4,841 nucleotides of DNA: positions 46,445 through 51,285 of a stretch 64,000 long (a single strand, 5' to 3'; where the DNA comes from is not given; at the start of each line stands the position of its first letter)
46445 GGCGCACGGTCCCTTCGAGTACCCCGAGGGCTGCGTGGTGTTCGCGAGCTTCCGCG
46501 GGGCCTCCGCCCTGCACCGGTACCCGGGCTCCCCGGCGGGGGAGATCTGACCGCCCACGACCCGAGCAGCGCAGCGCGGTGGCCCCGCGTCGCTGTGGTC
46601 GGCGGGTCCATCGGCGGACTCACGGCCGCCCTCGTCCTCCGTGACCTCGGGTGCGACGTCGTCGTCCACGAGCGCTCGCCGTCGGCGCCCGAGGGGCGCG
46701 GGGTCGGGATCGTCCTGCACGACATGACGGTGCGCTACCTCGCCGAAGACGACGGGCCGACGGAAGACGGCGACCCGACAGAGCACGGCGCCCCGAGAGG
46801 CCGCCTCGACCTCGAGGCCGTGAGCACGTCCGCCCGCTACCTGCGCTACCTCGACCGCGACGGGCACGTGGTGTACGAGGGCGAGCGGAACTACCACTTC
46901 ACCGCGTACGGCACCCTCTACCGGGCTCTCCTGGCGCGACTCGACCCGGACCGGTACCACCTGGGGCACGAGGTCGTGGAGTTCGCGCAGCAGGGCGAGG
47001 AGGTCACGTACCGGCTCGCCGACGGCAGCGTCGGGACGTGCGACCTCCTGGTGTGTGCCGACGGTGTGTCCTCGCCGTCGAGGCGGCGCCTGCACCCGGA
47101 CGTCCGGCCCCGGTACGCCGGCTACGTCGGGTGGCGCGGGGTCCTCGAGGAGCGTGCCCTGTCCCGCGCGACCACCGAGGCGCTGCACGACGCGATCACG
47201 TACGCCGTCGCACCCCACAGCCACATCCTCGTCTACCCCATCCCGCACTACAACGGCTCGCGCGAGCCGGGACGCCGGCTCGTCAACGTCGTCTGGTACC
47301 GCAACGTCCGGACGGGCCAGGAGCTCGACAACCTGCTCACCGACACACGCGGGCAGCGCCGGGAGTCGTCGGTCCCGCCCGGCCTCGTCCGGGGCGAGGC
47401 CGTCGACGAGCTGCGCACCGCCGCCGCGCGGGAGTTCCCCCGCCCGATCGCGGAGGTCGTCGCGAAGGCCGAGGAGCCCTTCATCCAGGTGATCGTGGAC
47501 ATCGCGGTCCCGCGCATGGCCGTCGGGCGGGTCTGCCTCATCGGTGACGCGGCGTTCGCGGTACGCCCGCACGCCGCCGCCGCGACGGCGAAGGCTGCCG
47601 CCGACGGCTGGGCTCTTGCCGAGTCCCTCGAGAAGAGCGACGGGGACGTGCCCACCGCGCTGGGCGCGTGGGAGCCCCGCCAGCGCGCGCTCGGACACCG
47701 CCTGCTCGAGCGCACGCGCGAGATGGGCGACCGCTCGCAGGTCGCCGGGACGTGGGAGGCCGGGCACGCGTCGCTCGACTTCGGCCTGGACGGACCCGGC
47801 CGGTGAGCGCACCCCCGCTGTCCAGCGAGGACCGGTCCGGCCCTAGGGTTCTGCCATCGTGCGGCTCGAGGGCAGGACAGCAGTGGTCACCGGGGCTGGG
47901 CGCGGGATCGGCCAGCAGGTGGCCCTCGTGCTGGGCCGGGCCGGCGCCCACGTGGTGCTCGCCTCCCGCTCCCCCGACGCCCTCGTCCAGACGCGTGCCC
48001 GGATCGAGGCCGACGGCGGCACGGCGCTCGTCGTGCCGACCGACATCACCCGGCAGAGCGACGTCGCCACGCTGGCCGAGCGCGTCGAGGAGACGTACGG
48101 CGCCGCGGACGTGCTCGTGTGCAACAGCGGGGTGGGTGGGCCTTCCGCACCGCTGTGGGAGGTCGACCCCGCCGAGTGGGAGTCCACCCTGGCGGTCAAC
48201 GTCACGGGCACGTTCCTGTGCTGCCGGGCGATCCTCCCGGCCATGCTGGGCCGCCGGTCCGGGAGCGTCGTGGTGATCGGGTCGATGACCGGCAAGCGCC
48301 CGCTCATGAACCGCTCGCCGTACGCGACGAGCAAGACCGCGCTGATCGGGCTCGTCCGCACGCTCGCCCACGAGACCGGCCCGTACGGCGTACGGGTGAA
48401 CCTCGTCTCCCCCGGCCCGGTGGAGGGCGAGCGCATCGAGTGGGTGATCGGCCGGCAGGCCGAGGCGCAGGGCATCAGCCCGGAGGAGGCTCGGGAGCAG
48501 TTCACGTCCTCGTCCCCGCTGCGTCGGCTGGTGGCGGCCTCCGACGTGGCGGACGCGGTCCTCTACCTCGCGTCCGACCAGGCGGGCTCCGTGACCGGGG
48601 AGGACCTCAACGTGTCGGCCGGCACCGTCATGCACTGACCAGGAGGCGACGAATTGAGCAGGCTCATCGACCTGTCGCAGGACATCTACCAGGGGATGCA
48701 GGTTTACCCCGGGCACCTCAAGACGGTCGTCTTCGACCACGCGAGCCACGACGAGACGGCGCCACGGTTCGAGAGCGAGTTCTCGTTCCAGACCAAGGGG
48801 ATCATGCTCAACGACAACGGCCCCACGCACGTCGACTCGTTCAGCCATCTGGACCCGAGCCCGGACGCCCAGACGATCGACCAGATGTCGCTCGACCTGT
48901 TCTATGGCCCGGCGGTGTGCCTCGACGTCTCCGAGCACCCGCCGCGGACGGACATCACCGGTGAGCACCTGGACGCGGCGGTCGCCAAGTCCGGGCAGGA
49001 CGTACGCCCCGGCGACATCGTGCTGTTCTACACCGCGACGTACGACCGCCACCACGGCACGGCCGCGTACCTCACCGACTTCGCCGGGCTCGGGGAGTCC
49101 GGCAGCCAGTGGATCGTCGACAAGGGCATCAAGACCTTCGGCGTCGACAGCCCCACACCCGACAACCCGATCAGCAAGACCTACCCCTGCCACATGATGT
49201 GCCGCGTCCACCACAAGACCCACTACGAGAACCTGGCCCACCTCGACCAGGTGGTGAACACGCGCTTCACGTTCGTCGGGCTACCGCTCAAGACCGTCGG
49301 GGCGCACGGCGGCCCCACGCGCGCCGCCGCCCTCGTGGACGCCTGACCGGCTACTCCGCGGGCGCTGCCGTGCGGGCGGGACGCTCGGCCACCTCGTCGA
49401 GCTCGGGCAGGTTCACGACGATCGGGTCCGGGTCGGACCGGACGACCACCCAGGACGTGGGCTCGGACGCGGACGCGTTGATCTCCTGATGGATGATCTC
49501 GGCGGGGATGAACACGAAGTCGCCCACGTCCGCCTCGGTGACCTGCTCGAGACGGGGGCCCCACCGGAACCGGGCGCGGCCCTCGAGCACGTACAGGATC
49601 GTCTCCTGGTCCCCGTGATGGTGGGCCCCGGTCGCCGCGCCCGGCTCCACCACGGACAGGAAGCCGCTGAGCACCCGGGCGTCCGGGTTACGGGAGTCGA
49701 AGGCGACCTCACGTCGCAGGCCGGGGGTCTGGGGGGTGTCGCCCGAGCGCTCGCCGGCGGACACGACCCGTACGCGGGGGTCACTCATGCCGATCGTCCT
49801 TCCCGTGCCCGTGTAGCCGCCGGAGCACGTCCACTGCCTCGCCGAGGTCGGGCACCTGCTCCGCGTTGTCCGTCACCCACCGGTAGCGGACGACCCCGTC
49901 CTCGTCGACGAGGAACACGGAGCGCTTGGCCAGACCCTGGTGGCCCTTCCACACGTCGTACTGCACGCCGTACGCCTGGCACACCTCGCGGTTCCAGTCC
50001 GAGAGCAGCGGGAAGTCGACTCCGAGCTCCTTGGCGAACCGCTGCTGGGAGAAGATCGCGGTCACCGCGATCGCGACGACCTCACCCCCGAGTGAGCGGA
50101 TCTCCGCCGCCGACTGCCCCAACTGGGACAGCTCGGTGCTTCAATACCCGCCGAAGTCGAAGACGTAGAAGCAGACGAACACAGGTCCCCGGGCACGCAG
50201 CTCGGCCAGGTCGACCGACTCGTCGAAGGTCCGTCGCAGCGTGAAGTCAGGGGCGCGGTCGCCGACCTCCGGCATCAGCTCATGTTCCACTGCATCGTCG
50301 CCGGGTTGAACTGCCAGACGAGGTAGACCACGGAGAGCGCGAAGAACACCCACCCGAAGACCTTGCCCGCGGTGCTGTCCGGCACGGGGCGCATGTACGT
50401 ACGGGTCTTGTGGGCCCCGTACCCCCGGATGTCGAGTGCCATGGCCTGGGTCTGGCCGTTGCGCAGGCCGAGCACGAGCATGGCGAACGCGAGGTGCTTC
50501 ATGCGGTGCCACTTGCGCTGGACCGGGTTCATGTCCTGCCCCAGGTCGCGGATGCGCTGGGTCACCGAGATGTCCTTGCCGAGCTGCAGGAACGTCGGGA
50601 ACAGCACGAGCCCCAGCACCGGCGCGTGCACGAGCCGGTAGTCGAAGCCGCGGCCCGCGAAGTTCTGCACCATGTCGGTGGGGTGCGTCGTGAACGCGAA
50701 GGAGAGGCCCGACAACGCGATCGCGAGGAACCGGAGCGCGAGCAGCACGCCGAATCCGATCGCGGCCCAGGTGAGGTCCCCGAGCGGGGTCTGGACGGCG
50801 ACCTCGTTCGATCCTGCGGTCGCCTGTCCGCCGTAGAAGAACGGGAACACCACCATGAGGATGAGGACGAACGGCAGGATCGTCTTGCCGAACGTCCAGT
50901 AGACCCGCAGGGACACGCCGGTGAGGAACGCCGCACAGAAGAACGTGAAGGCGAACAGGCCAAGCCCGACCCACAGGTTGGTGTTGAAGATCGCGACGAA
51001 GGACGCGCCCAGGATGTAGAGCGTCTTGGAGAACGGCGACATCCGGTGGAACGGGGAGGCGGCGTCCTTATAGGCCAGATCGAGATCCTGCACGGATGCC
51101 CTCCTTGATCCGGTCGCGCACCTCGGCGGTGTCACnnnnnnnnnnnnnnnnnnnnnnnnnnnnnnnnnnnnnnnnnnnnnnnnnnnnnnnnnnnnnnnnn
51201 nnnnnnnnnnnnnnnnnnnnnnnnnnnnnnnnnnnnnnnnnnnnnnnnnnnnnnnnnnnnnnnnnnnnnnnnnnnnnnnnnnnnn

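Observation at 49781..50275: AhpE-like peroxiredoxin with in-frame UGA at the peroxidatic cysteine: candidate selenocysteine peroxiredoxin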

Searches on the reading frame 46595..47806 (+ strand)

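Call 35: search_protein_families(library=pfam, proteins=[window:46595-47806:+], max_evalue=0.0001)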
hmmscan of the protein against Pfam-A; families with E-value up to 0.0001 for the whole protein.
window:46595-47806:+ (403 aa): 3 families
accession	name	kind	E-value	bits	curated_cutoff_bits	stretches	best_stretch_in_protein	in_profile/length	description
PF22607.2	FAD_binding-like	-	2.1e-37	128.4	27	1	174-302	1-130/130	FAD binding domain-like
PF01494.25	FAD_binding_3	-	4.8e-11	42.9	22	1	2-345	7-318/349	FAD binding domain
PF01593.30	Amino_oxidase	-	3.1e-08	33.8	19.8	1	93-159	188-257/443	Flavin containing amine oxidoreductase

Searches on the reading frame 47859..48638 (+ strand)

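Call 35: search_protein_families(library=pfam, proteins=[window:47859-48638:+], max_evalue=0.0001)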
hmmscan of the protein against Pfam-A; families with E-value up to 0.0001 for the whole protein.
window:47859-48638:+ (259 aa): 5 families
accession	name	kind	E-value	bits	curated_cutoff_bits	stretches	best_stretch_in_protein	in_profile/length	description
PF13561.12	adh_short_C2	-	2.8e-56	191.2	27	1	12-255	1-234/236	Enoyl-(Acyl carrier protein) reductase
PF00106.31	adh_short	-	3e-54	183.9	26.6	1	7-189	2-183/195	short chain dehydrogenase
PF01370.27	Epimerase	-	1.2e-10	41.6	20.9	1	9-252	2-239/240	NAD dependent epimerase/dehydratase family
PF08659.16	KR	-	4e-10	40.3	22.6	1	7-170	2-164/180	KR domain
PF23441.1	SDR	-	5.6e-09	36.2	27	1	10-249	12-248/258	SDR-like rossmann domain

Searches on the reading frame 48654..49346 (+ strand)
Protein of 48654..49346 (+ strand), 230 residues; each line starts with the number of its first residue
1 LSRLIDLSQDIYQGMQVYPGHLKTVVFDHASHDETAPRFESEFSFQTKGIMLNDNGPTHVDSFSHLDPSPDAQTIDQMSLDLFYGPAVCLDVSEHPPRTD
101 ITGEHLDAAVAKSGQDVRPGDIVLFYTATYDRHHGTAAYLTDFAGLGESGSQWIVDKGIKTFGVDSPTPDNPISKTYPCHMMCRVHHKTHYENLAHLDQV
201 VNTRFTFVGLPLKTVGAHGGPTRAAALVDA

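Call 35: search_protein_families(library=pfam, proteins=[window:48654-49346:+], max_evalue=0.0001)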
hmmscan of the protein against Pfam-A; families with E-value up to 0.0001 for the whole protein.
window:48654-49346:+ (230 aa): 1 family
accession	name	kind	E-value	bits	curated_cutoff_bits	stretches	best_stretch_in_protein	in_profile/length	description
PF04199.19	Cyclase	-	2.5e-29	102.8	23.1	1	5-170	1-141/142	Putative cyclase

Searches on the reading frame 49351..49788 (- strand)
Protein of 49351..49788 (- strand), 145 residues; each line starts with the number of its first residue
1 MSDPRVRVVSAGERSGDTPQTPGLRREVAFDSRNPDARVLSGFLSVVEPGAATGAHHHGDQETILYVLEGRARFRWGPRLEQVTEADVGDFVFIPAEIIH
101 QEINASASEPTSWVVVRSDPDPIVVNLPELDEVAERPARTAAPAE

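Call 35: search_protein_families(library=pfam, proteins=[window:49351-49788:-], max_evalue=0.0001)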
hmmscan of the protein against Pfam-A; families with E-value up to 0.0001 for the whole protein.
window:49351-49788:- (145 aa): 2 families
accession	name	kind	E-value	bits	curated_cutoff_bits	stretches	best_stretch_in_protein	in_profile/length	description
PF07883.17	Cupin_2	-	5.4e-12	45.7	27.2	1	44-116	2-69/70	Cupin domain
PF00190.28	Cupin_1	-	7.7e-06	26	22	1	40-126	33-123/151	Cupin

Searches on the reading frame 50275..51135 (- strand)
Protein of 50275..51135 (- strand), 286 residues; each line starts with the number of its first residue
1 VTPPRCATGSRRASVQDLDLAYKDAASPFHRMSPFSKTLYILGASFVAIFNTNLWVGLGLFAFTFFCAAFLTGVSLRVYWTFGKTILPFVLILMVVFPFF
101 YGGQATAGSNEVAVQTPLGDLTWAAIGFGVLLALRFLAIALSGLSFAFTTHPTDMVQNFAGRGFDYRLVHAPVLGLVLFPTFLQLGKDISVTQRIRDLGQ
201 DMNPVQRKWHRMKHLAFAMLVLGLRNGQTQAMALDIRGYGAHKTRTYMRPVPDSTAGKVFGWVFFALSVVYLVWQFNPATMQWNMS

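Call 35: search_protein_families(library=pfam, proteins=[window:50275-51135:-], max_evalue=0.0001)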
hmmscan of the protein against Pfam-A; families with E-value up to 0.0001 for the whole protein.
window:50275-51135:- (286 aa): 1 family
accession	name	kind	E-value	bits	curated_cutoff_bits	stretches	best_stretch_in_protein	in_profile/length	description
PF02361.21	CbiQ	-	1.9e-17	64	25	1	27-246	3-214/216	Cobalt transport protein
